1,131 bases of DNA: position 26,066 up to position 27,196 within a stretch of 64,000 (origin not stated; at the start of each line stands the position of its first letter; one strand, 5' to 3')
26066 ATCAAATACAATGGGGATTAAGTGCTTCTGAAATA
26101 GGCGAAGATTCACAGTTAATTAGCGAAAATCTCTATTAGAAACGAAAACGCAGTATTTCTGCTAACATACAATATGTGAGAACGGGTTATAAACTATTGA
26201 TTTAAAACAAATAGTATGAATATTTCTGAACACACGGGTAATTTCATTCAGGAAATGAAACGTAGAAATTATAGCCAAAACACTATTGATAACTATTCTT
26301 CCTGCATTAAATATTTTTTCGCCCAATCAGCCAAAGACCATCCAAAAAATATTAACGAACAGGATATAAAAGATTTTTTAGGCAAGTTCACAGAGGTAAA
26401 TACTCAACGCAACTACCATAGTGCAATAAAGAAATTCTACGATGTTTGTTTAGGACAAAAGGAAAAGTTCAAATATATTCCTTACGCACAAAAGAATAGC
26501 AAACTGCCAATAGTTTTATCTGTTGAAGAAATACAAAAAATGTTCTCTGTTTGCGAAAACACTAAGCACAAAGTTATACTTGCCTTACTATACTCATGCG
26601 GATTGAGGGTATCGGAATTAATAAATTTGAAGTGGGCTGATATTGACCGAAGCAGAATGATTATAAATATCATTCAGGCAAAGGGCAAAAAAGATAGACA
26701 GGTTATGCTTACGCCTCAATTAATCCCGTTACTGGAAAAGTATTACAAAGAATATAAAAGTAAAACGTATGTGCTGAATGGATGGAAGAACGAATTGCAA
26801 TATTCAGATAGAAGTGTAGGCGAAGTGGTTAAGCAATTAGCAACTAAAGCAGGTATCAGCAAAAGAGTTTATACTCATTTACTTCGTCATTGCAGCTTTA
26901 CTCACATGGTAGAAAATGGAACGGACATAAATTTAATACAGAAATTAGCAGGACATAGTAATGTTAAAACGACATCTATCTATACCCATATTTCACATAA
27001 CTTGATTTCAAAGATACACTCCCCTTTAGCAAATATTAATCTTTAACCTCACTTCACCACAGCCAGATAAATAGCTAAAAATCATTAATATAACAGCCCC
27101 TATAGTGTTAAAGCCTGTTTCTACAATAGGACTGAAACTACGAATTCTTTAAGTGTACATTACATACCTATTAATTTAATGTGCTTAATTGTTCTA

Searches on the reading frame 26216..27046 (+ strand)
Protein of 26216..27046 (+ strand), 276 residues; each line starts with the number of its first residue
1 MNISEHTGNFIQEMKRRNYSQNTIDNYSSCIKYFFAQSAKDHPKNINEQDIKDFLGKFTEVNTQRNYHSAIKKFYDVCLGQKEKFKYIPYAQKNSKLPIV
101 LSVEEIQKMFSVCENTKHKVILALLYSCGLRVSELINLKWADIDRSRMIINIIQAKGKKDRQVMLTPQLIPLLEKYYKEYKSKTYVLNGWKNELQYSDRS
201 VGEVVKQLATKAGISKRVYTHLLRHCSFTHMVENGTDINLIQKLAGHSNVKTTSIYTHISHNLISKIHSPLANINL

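Call 11: search_protein_families(library=pfam, proteins=[window:26216-27046:+], max_evalue=0.01)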
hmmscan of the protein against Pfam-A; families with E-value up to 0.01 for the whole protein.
window:26216-27046:+ (276 aa): 3 families
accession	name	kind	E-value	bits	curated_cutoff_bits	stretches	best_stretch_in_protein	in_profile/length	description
PF00589.27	Phage_integrase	-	2.1e-36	125.7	27.1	1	101-260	3-169/172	Phage integrase family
PF13495.12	Phage_int_SAM_4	-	2.7e-12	47.4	27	1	9-81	4-81/85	Phage integrase, N-terminal SAM-like domain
PF02899.23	Phage_int_SAM_1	-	6.4e-06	26.8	22.3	1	15-77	10-78/83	Phage integrase, N-terminal SAM-like domain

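Call 12: search_protein_families(library=phrogs, proteins=[window:26216-27046:+], max_evalue=0.01)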
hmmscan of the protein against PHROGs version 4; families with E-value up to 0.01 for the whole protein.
window:26216-27046:+ (276 aa): 10 families
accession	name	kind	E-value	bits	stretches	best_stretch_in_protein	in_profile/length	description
phrog_1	-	integration and excision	8.8e-47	161.7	1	4-260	167-436/611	integrase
phrog_216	-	integration and excision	1.1e-40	140.6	1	61-268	12-233/301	integrase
phrog_5127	-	integration and excision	5.6e-11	43.5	1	12-164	128-266/355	integrase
phrog_7685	-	integration and excision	5.9e-10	40.1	1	160-268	127-232/240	integrase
phrog_7269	-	integration and excision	4e-08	34.1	1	204-264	16-74/89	integrase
phrog_5830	-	integration and excision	4.9e-07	30.3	1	19-189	16-200/318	integrase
phrog_37709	-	unknown function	0.00036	21.5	1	86-151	46-110/116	-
phrog_19751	-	unknown function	0.00047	21.2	1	122-212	30-118/140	-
phrog_23271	-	unknown function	0.002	19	1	217-263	8-54/67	-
phrog_7244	-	integration and excision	0.0028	18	0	14-154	86-234/263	integrase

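Call 90: find_encoding_contigs(protein=window:26216-27046:+, flank=10000, max_places=6)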
Protein window:26216-27046:+ (276 aa): 5 contigs read that carry it; 5 places shown.
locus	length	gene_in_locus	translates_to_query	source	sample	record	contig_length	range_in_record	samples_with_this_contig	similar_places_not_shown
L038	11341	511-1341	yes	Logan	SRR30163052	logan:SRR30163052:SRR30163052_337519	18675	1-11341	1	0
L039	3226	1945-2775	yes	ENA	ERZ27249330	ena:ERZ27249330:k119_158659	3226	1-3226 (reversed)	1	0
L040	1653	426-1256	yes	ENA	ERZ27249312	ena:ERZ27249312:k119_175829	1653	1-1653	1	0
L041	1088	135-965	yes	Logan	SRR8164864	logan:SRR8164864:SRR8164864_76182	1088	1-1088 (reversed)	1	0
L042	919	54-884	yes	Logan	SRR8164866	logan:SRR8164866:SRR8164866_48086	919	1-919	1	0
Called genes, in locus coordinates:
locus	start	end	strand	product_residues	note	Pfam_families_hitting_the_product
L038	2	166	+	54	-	?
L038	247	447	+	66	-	-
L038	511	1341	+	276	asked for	PF02899:Phage_int_SAM_1 (weak), PF13495:Phage_int_SAM_4, PF00589:Phage_integrase, PF22823:MrpR_C_cat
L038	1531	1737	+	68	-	-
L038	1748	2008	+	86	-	-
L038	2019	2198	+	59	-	-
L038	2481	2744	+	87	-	-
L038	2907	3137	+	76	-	-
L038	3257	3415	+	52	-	-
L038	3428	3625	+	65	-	-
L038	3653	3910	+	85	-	-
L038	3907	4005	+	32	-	-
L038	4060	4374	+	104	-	-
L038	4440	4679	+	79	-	-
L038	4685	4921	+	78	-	-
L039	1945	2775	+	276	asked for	PF02899:Phage_int_SAM_1 (weak), PF13495:Phage_int_SAM_4, PF00589:Phage_integrase, PF22823:MrpR_C_cat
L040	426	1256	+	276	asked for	PF02899:Phage_int_SAM_1 (weak), PF13495:Phage_int_SAM_4, PF00589:Phage_integrase, PF22823:MrpR_C_cat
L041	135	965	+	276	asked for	PF02899:Phage_int_SAM_1 (weak), PF13495:Phage_int_SAM_4, PF00589:Phage_integrase, PF22823:MrpR_C_cat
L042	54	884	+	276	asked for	PF02899:Phage_int_SAM_1 (weak), PF13495:Phage_int_SAM_4, PF00589:Phage_integrase, PF22823:MrpR_C_cat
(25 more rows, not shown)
